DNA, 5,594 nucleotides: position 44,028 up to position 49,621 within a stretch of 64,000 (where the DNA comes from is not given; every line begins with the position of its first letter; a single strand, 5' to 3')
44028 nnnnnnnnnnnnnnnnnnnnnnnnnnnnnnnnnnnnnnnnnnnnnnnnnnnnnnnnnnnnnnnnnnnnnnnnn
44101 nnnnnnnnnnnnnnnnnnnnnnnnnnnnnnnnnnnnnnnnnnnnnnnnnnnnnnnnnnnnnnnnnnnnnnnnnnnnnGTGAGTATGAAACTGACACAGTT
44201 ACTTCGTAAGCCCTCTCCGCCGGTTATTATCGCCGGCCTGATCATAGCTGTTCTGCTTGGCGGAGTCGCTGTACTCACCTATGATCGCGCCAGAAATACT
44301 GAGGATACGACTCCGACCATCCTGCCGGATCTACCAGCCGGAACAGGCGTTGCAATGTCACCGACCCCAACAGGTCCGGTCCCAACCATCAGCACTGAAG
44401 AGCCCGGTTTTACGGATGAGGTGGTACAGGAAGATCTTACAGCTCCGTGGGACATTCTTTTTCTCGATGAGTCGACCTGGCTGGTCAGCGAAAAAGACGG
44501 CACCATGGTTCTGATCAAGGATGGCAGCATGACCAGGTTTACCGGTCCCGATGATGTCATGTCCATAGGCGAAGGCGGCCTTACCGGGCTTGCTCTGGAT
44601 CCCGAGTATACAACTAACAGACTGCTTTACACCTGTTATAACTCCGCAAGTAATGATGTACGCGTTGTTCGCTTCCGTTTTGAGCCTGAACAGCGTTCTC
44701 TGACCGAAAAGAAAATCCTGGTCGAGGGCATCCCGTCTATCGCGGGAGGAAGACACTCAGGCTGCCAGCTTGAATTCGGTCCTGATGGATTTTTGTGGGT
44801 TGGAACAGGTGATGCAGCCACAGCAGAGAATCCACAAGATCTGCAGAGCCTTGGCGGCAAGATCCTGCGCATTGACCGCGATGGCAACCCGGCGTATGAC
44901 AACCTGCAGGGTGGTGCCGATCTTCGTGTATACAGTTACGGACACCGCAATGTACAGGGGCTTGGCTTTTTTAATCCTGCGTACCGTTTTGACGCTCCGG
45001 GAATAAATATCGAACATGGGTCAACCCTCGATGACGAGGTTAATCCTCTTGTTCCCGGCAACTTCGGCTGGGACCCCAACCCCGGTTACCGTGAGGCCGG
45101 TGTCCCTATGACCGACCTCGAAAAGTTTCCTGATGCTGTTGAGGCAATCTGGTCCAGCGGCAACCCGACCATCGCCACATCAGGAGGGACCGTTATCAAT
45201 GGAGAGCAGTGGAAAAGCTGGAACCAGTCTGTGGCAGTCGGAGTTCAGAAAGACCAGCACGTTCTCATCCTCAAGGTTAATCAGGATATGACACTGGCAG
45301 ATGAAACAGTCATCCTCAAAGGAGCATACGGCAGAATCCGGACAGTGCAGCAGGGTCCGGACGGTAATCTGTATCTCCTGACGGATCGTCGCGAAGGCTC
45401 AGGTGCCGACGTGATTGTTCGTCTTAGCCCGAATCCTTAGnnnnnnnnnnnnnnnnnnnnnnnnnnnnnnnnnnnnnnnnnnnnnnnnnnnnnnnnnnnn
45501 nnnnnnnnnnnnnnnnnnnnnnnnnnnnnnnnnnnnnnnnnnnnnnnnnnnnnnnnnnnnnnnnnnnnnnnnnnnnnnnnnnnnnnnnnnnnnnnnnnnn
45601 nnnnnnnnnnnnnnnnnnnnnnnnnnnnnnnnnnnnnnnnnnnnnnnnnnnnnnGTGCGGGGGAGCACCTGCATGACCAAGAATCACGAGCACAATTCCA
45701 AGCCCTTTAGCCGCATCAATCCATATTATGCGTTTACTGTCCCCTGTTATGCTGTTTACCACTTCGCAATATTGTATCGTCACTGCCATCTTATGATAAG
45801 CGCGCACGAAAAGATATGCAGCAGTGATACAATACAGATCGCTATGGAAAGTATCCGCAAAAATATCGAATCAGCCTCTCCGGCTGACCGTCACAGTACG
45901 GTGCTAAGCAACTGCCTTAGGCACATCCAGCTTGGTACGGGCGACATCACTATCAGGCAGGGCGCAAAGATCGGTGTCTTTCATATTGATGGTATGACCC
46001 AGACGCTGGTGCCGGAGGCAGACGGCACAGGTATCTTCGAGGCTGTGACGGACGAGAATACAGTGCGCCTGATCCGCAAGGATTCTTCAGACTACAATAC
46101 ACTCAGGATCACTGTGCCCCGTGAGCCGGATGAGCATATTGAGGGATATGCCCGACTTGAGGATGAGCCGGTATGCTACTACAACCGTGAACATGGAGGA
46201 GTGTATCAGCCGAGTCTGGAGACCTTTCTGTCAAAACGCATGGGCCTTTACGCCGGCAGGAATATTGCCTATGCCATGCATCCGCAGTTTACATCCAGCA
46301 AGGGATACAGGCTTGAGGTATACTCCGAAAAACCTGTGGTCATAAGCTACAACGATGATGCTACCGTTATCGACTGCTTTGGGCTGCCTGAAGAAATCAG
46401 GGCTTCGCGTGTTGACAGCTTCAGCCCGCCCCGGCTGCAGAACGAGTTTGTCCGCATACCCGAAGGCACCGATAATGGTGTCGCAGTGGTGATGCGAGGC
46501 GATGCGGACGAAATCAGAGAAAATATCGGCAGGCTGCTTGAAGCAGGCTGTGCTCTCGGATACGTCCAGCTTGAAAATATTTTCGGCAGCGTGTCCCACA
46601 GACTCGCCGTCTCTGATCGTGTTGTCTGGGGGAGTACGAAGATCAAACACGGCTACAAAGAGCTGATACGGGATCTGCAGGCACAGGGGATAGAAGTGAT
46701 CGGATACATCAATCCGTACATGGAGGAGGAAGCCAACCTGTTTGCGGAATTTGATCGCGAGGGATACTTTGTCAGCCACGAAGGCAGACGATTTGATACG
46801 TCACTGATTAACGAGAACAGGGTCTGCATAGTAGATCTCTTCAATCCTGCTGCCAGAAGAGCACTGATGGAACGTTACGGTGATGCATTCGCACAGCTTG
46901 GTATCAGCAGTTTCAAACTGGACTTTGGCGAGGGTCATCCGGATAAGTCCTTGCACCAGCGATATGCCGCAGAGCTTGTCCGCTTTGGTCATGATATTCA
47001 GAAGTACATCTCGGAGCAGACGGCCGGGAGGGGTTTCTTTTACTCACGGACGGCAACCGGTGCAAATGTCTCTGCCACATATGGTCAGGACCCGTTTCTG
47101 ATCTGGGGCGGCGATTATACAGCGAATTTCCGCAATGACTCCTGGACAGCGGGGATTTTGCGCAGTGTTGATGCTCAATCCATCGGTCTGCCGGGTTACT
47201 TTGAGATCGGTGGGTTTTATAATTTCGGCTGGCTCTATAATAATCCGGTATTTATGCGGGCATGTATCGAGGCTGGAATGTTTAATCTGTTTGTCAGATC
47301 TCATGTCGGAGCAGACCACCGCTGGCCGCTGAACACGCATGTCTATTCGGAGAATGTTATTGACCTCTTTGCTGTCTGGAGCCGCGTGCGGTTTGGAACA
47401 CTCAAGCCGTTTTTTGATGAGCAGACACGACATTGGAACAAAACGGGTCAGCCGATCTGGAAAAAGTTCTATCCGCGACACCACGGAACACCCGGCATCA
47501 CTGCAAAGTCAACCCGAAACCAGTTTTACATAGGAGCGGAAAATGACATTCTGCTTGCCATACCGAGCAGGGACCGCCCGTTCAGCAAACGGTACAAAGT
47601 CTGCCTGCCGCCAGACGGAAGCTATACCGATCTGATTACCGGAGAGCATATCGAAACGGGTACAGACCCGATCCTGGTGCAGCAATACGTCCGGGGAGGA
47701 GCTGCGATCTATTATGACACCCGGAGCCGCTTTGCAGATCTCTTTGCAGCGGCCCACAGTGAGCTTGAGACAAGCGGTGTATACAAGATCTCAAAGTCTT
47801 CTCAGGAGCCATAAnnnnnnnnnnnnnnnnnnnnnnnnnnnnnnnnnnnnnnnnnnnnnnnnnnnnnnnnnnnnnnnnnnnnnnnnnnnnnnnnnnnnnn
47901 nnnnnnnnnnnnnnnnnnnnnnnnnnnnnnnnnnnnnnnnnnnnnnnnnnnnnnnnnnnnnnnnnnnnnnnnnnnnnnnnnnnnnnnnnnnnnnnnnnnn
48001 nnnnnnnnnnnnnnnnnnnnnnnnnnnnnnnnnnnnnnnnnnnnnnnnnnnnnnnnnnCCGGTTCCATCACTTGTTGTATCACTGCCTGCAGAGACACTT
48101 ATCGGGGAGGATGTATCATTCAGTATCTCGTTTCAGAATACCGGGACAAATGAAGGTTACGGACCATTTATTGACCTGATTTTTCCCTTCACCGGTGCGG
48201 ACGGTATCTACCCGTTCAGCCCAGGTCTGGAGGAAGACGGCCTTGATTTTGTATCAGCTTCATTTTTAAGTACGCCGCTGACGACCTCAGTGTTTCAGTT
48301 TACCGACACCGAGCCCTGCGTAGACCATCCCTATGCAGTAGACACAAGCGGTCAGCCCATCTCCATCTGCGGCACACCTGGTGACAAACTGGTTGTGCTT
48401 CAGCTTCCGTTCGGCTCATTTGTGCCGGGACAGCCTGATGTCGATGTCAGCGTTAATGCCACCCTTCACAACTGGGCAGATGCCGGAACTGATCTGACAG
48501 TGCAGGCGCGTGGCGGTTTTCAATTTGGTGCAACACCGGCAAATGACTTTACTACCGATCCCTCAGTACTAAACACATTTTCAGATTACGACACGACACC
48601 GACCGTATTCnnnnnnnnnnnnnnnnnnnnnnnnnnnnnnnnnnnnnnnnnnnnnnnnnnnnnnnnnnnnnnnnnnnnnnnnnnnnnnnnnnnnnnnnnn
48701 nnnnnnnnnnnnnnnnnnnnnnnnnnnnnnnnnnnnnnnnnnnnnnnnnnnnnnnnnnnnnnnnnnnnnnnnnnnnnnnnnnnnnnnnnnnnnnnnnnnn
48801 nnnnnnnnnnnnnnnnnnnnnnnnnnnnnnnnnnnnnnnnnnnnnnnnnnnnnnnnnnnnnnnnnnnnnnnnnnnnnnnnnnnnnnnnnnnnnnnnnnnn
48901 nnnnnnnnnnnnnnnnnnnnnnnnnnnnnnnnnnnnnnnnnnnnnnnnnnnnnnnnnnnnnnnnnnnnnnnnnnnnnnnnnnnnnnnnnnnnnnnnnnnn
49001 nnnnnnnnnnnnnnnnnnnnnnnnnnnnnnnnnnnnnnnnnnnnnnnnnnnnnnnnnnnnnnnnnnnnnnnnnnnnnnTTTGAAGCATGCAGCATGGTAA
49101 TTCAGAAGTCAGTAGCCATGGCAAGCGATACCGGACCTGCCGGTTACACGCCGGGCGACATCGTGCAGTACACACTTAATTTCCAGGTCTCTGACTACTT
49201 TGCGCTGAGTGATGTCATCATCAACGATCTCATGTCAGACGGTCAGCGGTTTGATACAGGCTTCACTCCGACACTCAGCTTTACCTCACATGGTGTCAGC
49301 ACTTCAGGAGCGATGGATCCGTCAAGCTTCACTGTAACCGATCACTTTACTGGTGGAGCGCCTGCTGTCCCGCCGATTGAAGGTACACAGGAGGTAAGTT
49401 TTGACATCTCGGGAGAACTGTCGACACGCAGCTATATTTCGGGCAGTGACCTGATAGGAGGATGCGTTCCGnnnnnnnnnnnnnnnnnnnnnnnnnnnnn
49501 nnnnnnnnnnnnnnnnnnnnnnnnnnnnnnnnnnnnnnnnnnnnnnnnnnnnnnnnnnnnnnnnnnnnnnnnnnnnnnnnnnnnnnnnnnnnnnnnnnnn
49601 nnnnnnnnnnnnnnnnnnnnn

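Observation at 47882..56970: Giant DUF11-repeat surface protein with an LAxTG signal, paired with a class-E-like sortase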

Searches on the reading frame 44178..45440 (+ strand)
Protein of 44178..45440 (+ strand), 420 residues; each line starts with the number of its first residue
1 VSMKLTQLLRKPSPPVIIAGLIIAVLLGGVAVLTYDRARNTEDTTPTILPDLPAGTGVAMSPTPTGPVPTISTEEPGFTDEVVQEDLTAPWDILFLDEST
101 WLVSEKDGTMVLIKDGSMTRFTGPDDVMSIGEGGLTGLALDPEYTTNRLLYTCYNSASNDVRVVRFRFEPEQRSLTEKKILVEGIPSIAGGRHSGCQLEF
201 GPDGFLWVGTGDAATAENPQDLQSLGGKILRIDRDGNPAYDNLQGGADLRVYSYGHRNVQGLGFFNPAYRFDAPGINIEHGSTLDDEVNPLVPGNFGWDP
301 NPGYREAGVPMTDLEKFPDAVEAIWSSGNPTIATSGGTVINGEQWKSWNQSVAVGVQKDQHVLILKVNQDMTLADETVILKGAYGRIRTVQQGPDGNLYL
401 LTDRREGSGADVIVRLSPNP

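Call 7: search_protein_families(library=pfam, proteins=[window:44178-45440:+], max_evalue=0.01)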
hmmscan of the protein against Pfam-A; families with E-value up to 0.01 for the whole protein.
window:44178-45440:+ (420 aa): 3 families
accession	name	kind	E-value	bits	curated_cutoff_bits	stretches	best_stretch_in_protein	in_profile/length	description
PF07995.17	GSDH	-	2.8e-73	247.5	25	1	87-408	1-329/332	Glucose / Sorbosone dehydrogenase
PF15757.10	Amelotin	-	0.0012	18.9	27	1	12-75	105-167/195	Amelotin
PF07494.17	Reg_prop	-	0.0028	18.1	20.4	0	201-211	13-23/24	Two component regulator propeller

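Call 8: search_protein_families(library=ncbifam, proteins=[window:44178-45440:+], max_evalue=0.01)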
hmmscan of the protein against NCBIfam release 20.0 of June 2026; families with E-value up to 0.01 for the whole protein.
window:44178-45440:+ (420 aa): 1 family
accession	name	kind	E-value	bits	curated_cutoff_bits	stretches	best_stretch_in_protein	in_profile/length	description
TIGR03606.1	non_repeat_PQQ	subfamily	1e-29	103.7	434.55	2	70-306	12-275/454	glucose/sorbosone family PQQ-dependent dehydrogenase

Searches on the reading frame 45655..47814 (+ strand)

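Call 7: search_protein_families(library=pfam, proteins=[window:45655-47814:+], max_evalue=0.01)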
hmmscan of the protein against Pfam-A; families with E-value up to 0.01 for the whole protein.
window:45655-47814:+ (719 aa): 1 family
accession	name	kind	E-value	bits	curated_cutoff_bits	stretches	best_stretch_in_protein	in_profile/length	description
PF01055.32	Glyco_hydro_31_2nd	-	6.5e-13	49.2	23.5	1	323-559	54-301/328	Glycosyl hydrolases family 31 TIM-barrel domain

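Call 8: search_protein_families(library=ncbifam, proteins=[window:45655-47814:+], max_evalue=0.01)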
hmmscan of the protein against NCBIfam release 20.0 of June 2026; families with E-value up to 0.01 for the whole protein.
window:45655-47814:+ (719 aa): 2 families
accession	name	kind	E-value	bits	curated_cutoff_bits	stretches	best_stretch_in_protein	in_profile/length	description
NF007746.0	PRK10426.1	equivalog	1.8e-35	122.5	553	1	139-702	107-679/683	alpha-glucosidase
NF007940.0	PRK10658.1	equivalog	2.4e-17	62.6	606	1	335-669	328-646/771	alpha-xylosidase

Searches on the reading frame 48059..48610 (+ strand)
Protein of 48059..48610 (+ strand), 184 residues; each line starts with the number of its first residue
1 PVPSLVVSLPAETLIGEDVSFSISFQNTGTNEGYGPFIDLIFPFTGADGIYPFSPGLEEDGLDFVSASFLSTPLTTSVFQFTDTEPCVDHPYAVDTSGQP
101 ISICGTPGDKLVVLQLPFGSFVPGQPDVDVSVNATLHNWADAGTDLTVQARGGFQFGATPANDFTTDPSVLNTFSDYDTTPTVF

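Call 41: search_protein_families(library=pfam, max_evalue=0.1, proteins=[window:48059-48610:+])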
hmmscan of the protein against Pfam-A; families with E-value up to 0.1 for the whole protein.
seq(184 aa): 0 families

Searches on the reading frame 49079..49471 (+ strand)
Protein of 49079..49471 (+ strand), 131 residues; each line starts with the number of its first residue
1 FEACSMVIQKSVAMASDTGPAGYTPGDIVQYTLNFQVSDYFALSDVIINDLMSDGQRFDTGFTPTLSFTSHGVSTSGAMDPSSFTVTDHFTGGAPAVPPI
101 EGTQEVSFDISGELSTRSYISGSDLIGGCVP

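Call 41: search_protein_families(library=pfam, max_evalue=0.1, proteins=[window:49079-49471:+])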
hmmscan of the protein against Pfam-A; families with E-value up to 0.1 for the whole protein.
seq(131 aa): 2 families
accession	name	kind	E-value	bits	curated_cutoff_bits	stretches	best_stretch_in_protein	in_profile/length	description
PF10614.14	CsgF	-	0.043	14.4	25.8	1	25-94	63-126/132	Type VIII secretion system (T8SS), CsgF protein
PF02626.20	CT_A_B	-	0.095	12.8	25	0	71-103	1-33/261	Carboxyltransferase domain, subdomain A and B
